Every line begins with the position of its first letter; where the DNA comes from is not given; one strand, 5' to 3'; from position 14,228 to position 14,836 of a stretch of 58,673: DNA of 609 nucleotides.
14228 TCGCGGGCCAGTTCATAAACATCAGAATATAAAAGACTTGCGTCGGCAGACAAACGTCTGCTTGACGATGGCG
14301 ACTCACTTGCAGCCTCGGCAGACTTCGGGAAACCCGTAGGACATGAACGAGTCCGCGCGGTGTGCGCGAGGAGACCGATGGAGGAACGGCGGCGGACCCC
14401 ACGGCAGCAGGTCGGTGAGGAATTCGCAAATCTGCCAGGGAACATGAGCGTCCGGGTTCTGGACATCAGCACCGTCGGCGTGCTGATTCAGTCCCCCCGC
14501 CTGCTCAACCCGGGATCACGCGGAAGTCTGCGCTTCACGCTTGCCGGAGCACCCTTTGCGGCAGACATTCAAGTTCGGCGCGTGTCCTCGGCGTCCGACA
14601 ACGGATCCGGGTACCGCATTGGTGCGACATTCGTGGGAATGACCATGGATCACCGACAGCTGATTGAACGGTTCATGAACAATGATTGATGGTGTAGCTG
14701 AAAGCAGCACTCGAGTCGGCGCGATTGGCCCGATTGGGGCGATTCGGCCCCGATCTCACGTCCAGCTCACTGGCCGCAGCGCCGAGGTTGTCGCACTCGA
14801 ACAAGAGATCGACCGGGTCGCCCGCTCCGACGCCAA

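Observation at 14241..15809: PilZ gene overlapping a receiver-less sigma54 activator, behind its own sigma54 promoter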

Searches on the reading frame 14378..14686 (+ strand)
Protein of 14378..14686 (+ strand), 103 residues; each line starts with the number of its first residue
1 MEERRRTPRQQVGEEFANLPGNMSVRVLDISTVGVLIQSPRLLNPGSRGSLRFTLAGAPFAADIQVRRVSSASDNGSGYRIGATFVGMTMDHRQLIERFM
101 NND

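Call 3: search_protein_families(library=pfam, proteins=[window:14378-14686:+], max_evalue=0.01)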
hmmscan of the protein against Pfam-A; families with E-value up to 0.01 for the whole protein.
window:14378-14686:+ (103 aa): 1 family
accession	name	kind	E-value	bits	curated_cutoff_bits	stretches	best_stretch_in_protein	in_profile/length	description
PF07238.19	PilZ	-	3.5e-12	47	22.5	1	4-100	2-100/102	PilZ domain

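Call 6: search_protein_families(library=ncbifam, proteins=[window:14378-14686:+], max_evalue=0.01)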
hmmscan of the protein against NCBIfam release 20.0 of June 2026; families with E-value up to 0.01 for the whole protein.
window:14378-14686:+ (103 aa): 1 family
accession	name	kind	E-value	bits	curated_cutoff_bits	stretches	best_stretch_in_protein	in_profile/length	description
TIGR02266.1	gmx_TIGR02266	paralog_domain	9.7e-06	25.7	68.7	1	23-100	17-95/96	TIGR02266 family protein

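Call 24: find_homologous_proteins(query=window:14378-14686:+, max_evalue=0.001)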
Query window:14378-14686:+ (103 aa): 154 proteins with E <= 0.001 among 157 candidates; the best 120 are listed.
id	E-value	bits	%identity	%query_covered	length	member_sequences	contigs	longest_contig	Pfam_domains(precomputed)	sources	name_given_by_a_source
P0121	1.2e-58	213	98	100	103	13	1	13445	PF07238.20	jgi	jgi:hypothetical protein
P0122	3.0e-52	193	88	100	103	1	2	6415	PF07238.20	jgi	jgi:hypothetical protein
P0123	3.2e-52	192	88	100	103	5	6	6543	PF07238.20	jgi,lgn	jgi:hypothetical protein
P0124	1.4e-51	190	87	100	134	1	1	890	PF07238.20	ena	-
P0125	1.4e-51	190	87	100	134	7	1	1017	PF07238.20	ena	-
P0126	3.2e-51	189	86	100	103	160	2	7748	PF07238.20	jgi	jgi:hypothetical protein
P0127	4.1e-51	189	85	100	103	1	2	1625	PF07238.20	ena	-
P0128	8.3e-51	188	86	100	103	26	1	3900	PF07238.20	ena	-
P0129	9.6e-51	188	86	100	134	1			PF07238.20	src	-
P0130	1.4e-50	187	84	100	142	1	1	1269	PF07238.20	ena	-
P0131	1.3e-49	184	84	100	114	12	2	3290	PF07238.20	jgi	jgi:hypothetical protein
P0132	1.5e-49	184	84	100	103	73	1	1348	PF07238.20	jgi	jgi:hypothetical protein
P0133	2.0e-49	183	83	100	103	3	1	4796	PF07238.20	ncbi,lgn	-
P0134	2.1e-49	183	83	100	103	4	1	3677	PF07238.20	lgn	-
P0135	2.9e-49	183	83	100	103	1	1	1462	PF07238.20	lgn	-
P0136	8.1e-49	182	83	100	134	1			PF07238.20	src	-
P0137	8.8e-49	181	83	91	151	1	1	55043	PF07238.20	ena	-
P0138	1.1e-48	181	83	100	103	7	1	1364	PF07238.20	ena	-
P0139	1.3e-48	181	83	100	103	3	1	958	PF07238.20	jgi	-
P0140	3.2e-48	180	84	100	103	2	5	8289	PF07238.20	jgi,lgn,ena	-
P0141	4.2e-48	179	83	100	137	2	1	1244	PF07238.20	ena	-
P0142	1.3e-47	178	81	100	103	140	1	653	PF07238.20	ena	-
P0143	1.9e-47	177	81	100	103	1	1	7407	PF07238.20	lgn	-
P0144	3.6e-47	176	79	94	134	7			PF07238.20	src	-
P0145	1.7e-46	174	79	89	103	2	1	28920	PF07238.20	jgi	jgi:hypothetical protein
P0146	2.0e-46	174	78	100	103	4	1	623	PF07238.20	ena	-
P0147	3.9e-46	173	80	100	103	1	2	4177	PF07238.20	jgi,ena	jgi:hypothetical protein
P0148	4.1e-46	173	82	100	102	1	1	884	PF07238.20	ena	-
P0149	5.4e-45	169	82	100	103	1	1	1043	PF07238.20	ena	-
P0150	2.5e-44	167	77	100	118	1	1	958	PF07238.20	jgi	jgi:hypothetical protein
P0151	2.8e-44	167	77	92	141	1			PF07238.20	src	-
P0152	3.2e-44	167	76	100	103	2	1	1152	PF07238.20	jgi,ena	-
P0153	1.2e-43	165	75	100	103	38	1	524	PF07238.20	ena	-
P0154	2.0e-43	164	74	100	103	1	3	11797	PF07238.20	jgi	jgi:hypothetical protein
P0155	3.6e-43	163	75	100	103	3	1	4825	PF07238.20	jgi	jgi:hypothetical protein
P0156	3.9e-43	163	75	100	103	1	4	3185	PF07238.20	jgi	jgi:hypothetical protein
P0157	3.0e-42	161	75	100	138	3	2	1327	PF07238.20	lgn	-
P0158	4.8e-42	160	76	100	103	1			PF07238.20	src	-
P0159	5.0e-42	160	74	100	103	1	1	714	PF07238.20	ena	-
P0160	5.9e-42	160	76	89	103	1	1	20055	PF07238.20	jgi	jgi:hypothetical protein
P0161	1.2e-41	159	74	100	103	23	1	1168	PF07238.20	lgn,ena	-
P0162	5.1e-41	157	72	100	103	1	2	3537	PF07238.20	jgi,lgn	-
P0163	5.6e-41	156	75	100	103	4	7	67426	PF07238.20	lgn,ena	-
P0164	1.3e-40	155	70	100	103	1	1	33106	PF07238.20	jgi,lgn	jgi:hypothetical protein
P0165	1.7e-38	149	88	79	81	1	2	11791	PF07238.20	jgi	jgi:hypothetical protein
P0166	2.1e-38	148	69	100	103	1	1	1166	PF07238.20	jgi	jgi:hypothetical protein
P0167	2.3e-37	145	81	83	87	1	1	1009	PF07238.20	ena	-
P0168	2.4e-37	145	85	79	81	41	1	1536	PF07238.20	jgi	jgi:hypothetical protein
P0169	5.7e-37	144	75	89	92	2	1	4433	PF07238.20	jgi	jgi:hypothetical protein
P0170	8.9e-37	143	68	100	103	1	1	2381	PF07238.20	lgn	-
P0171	7.9e-36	140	66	100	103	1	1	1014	PF07238.20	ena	-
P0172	1.6e-35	139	64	100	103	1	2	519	PF07238.20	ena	-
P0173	7.3e-35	137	64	100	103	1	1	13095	PF07238.20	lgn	-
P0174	1.2e-34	136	76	83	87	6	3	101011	PF07238.20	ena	-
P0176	2.5e-34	135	67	97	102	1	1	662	PF07238.20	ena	-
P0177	5.1e-33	131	64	100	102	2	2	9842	PF07238.20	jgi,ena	-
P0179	5.9e-31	124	89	68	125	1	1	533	PF07238.20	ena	-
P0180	7.9e-31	124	60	99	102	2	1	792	PF07238.20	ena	-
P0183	6.4e-29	118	60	100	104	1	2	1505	PF07238.20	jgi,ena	jgi:hypothetical protein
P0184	5.3e-28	115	59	85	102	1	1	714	PF07238.20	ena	-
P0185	9.2e-28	114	57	88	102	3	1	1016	PF07238.20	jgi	jgi:PilZ domain-containing protein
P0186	9.2e-28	114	62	83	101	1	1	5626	PF07238.20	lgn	-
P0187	6.6e-27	111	55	97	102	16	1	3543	PF07238.20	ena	-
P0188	9.3e-27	111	55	97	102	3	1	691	PF07238.20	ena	-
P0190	1.7e-26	110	54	97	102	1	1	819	PF07238.20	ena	-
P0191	2.3e-26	110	56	97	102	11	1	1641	PF07238.20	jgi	jgi:hypothetical protein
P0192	2.4e-26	110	57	99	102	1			PF07238.20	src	-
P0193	2.6e-26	109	56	97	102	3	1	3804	PF07238.20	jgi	jgi:hypothetical protein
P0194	4.6e-26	109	56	97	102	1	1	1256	PF07238.20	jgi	jgi:hypothetical protein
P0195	5.0e-26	109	56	97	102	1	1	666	PF07238.20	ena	-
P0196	5.0e-26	109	58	85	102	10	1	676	PF07238.20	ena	-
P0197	5.7e-26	108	54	99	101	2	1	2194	PF07238.20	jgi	jgi:hypothetical protein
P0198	6.1e-26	108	56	99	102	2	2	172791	PF07238.20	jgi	jgi:hypothetical protein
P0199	6.5e-26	108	54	97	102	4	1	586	PF07238.20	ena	-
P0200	8.6e-26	108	54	99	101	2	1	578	PF07238.20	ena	-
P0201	8.7e-26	108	60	98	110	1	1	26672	PF07238.20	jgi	jgi:hypothetical protein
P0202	1.3e-25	107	53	97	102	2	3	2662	PF07238.20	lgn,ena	-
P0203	1.3e-25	107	55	97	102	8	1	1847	PF07238.20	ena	-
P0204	1.4e-25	107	58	99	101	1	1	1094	PF07238.20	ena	-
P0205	1.4e-25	107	54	99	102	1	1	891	PF07238.20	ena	-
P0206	1.7e-25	107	52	98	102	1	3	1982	PF07238.20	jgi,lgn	jgi:hypothetical protein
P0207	1.7e-25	107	55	97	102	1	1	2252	PF07238.20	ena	-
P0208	2.3e-25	106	54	97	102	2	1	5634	PF07238.20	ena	-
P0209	4.8e-25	105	54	97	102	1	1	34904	PF07238.20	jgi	jgi:hypothetical protein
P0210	4.8e-25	105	53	97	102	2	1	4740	PF07238.20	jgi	jgi:hypothetical protein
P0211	4.9e-25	105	54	97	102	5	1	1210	PF07238.20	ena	-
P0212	5.3e-25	105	57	99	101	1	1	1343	PF07238.20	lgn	-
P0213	6.9e-25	105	53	99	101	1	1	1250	PF07238.20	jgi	jgi:PilZ domain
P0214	9.1e-25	105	54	99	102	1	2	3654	PF07238.20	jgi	jgi:hypothetical protein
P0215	9.5e-25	105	54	97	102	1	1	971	PF07238.20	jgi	jgi:hypothetical protein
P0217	1.2e-24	104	60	85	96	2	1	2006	PF07238.20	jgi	-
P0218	1.3e-24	104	53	97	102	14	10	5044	PF07238.20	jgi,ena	jgi:hypothetical protein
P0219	1.3e-24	104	53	97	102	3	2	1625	PF07238.20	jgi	jgi:hypothetical protein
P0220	1.7e-24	104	54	97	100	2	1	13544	PF07238.20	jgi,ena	jgi:hypothetical protein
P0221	1.7e-24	104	54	97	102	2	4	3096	PF07238.20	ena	-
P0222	1.8e-24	104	53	97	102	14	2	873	PF07238.20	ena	-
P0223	2.4e-24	103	53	97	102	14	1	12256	PF07238.20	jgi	jgi:hypothetical protein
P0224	2.6e-24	103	53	97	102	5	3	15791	PF07238.20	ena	-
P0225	3.3e-24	103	54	97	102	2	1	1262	PF07238.20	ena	-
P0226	3.4e-24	103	53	97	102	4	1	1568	PF07238.20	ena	-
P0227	3.9e-24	103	56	99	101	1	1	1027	PF07238.20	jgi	jgi:hypothetical protein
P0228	4.5e-24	102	53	97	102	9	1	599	PF07238.20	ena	-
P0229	4.6e-24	102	52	99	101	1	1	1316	PF07238.20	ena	-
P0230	6.1e-24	102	53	97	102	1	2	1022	PF07238.20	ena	-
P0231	6.5e-24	102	53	97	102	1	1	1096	PF07238.20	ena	-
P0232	8.6e-24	101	52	97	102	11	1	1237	PF07238.20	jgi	jgi:hypothetical protein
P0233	9.4e-24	101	52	97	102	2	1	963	PF07238.20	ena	-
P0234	9.4e-24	101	52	99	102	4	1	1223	PF07238.20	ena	-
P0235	1.0e-23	101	53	97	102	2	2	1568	PF07238.20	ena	-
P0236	1.2e-23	101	53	85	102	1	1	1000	PF07238.20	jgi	jgi:hypothetical protein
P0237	1.2e-23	101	52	97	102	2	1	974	PF07238.20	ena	-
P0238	1.3e-23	101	51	97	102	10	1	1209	PF07238.20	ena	-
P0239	1.8e-23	100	52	97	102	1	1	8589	PF07238.20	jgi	jgi:hypothetical protein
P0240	2.0e-23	100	53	97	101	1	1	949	PF07238.20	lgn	-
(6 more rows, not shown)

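Call 49: predict_structure(alignment_id=A3)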
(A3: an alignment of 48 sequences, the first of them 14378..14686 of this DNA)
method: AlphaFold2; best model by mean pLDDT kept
length: 103 residues; sequences in the alignment: 48
mean_pLDDT: 75.9   pTM: 0.61
mean pLDDT of the five models: 75.9, 74.5, 72.5, 71.9, 66.2
residues with pLDDT >= 90: 12; 70-90: 62; 50-70: 12; < 50: 17
segments of 3 or more residues with pLDDT < 50: 7-21
pLDDT, mean of each block of 10 residues (from residue 1): 52 44 75 87 85 83 89 72 88 85 68
secondary structure, 60 per line:
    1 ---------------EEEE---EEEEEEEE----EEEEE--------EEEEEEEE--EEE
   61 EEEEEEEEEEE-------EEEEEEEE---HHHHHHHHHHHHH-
elements in order: E16-19 E23-30 E35-39 E48-55 E58-71 E79-86 H90-102

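Call 53: fold_search(model_id=the predicted structure, library=pdb)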
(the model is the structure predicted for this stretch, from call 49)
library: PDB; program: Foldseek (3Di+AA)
matches with E <= 10: 704; with E <= 0.001: 0
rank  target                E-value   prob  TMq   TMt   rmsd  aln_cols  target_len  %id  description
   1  4xrn_D                1.4e-03  1.00  0.67  0.66   3.8       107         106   21  Pilz domain with c-di-gmp of a protein from Pseudomonas aeruginosa (released 2016-02-03)
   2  4rt0_C                1.5e-03  1.00  0.65  0.63   3.6       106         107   22  Structure of the Alg44 PilZ domain from Pseudomonas aeruginosa PAO1 in complex with c-di-GMP (released 2015-04-08)
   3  4xrn_C                3.0e-03  1.00  0.69  0.66   3.8       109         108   21  Pilz domain with c-di-gmp of a protein from Pseudomonas aeruginosa (released 2016-02-03)
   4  5ej1_A                3.2e-03  1.00  0.62  0.11   4.2       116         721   22  Pre-translocation state of bacterial cellulose synthase (released 2016-03-30)
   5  2rde_A                3.2e-03  1.00  0.53  0.27   4.4       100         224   14  Crystal structure of VCA0042 complexed with c-di-GMP (released 2007-10-30)
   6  4xrn_A                3.3e-03  1.00  0.67  0.66   3.8       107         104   21  Pilz domain with c-di-gmp of a protein from Pseudomonas aeruginosa (released 2016-02-03)
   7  5y6g                  3.5e-03  1.00  0.72  0.58   3.5       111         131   16  PilZ domain with c-di-GMP of YcgR from Escherichia coli (released 2018-07-18)
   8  4rt0_A                3.5e-03  1.00  0.64  0.61   4.0       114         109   24  Structure of the Alg44 PilZ domain from Pseudomonas aeruginosa PAO1 in complex with c-di-GMP (released 2015-04-08)
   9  4xrn_B                4.4e-03  1.00  0.67  0.67   3.8       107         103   21  Pilz domain with c-di-gmp of a protein from Pseudomonas aeruginosa (released 2016-02-03)
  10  4rt0_B                4.6e-03  1.00  0.59  0.58   3.4        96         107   22  Structure of the Alg44 PilZ domain from Pseudomonas aeruginosa PAO1 in complex with c-di-GMP (released 2015-04-08)
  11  4rt1_A                5.1e-03  1.00  0.67  0.65   4.0       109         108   21  Structure of the Alg44 PilZ domain (R95A mutant) from Pseudomonas aeruginosa PAO1 in complex with c-di-GMP (released 2015-04-08)
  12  9fp0_A                6.4e-03  1.00  0.65  0.10   3.5       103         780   19  Cryo-EM structure of the 'crown'less Bcs macrocomplex for E. coli cellulose secretion in non-saturating c-di-GMP (loca (released 2024-10-16)
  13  4hg6_A                6.7e-03  1.00  0.64  0.11   3.4       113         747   23  Structure of a cellulose synthase - cellulose translocation intermediate (released 2012-12-19)
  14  5kgo_A                7.1e-03  1.00  0.71  0.37   3.9       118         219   20  Structure of K. pneumonia MrkH-c-di-GMP complex (released 2016-08-17)
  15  2gjg                  7.5e-03  1.00  0.70  0.32   3.2       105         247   16  CRYSTAL STRUCTURE OF A PILZ-CONTAINING PROTEIN (PP4397) FROM PSEUDOMONAS PUTIDA KT2440 AT 2.25 A RESOLUTION (released 2006-04-25)
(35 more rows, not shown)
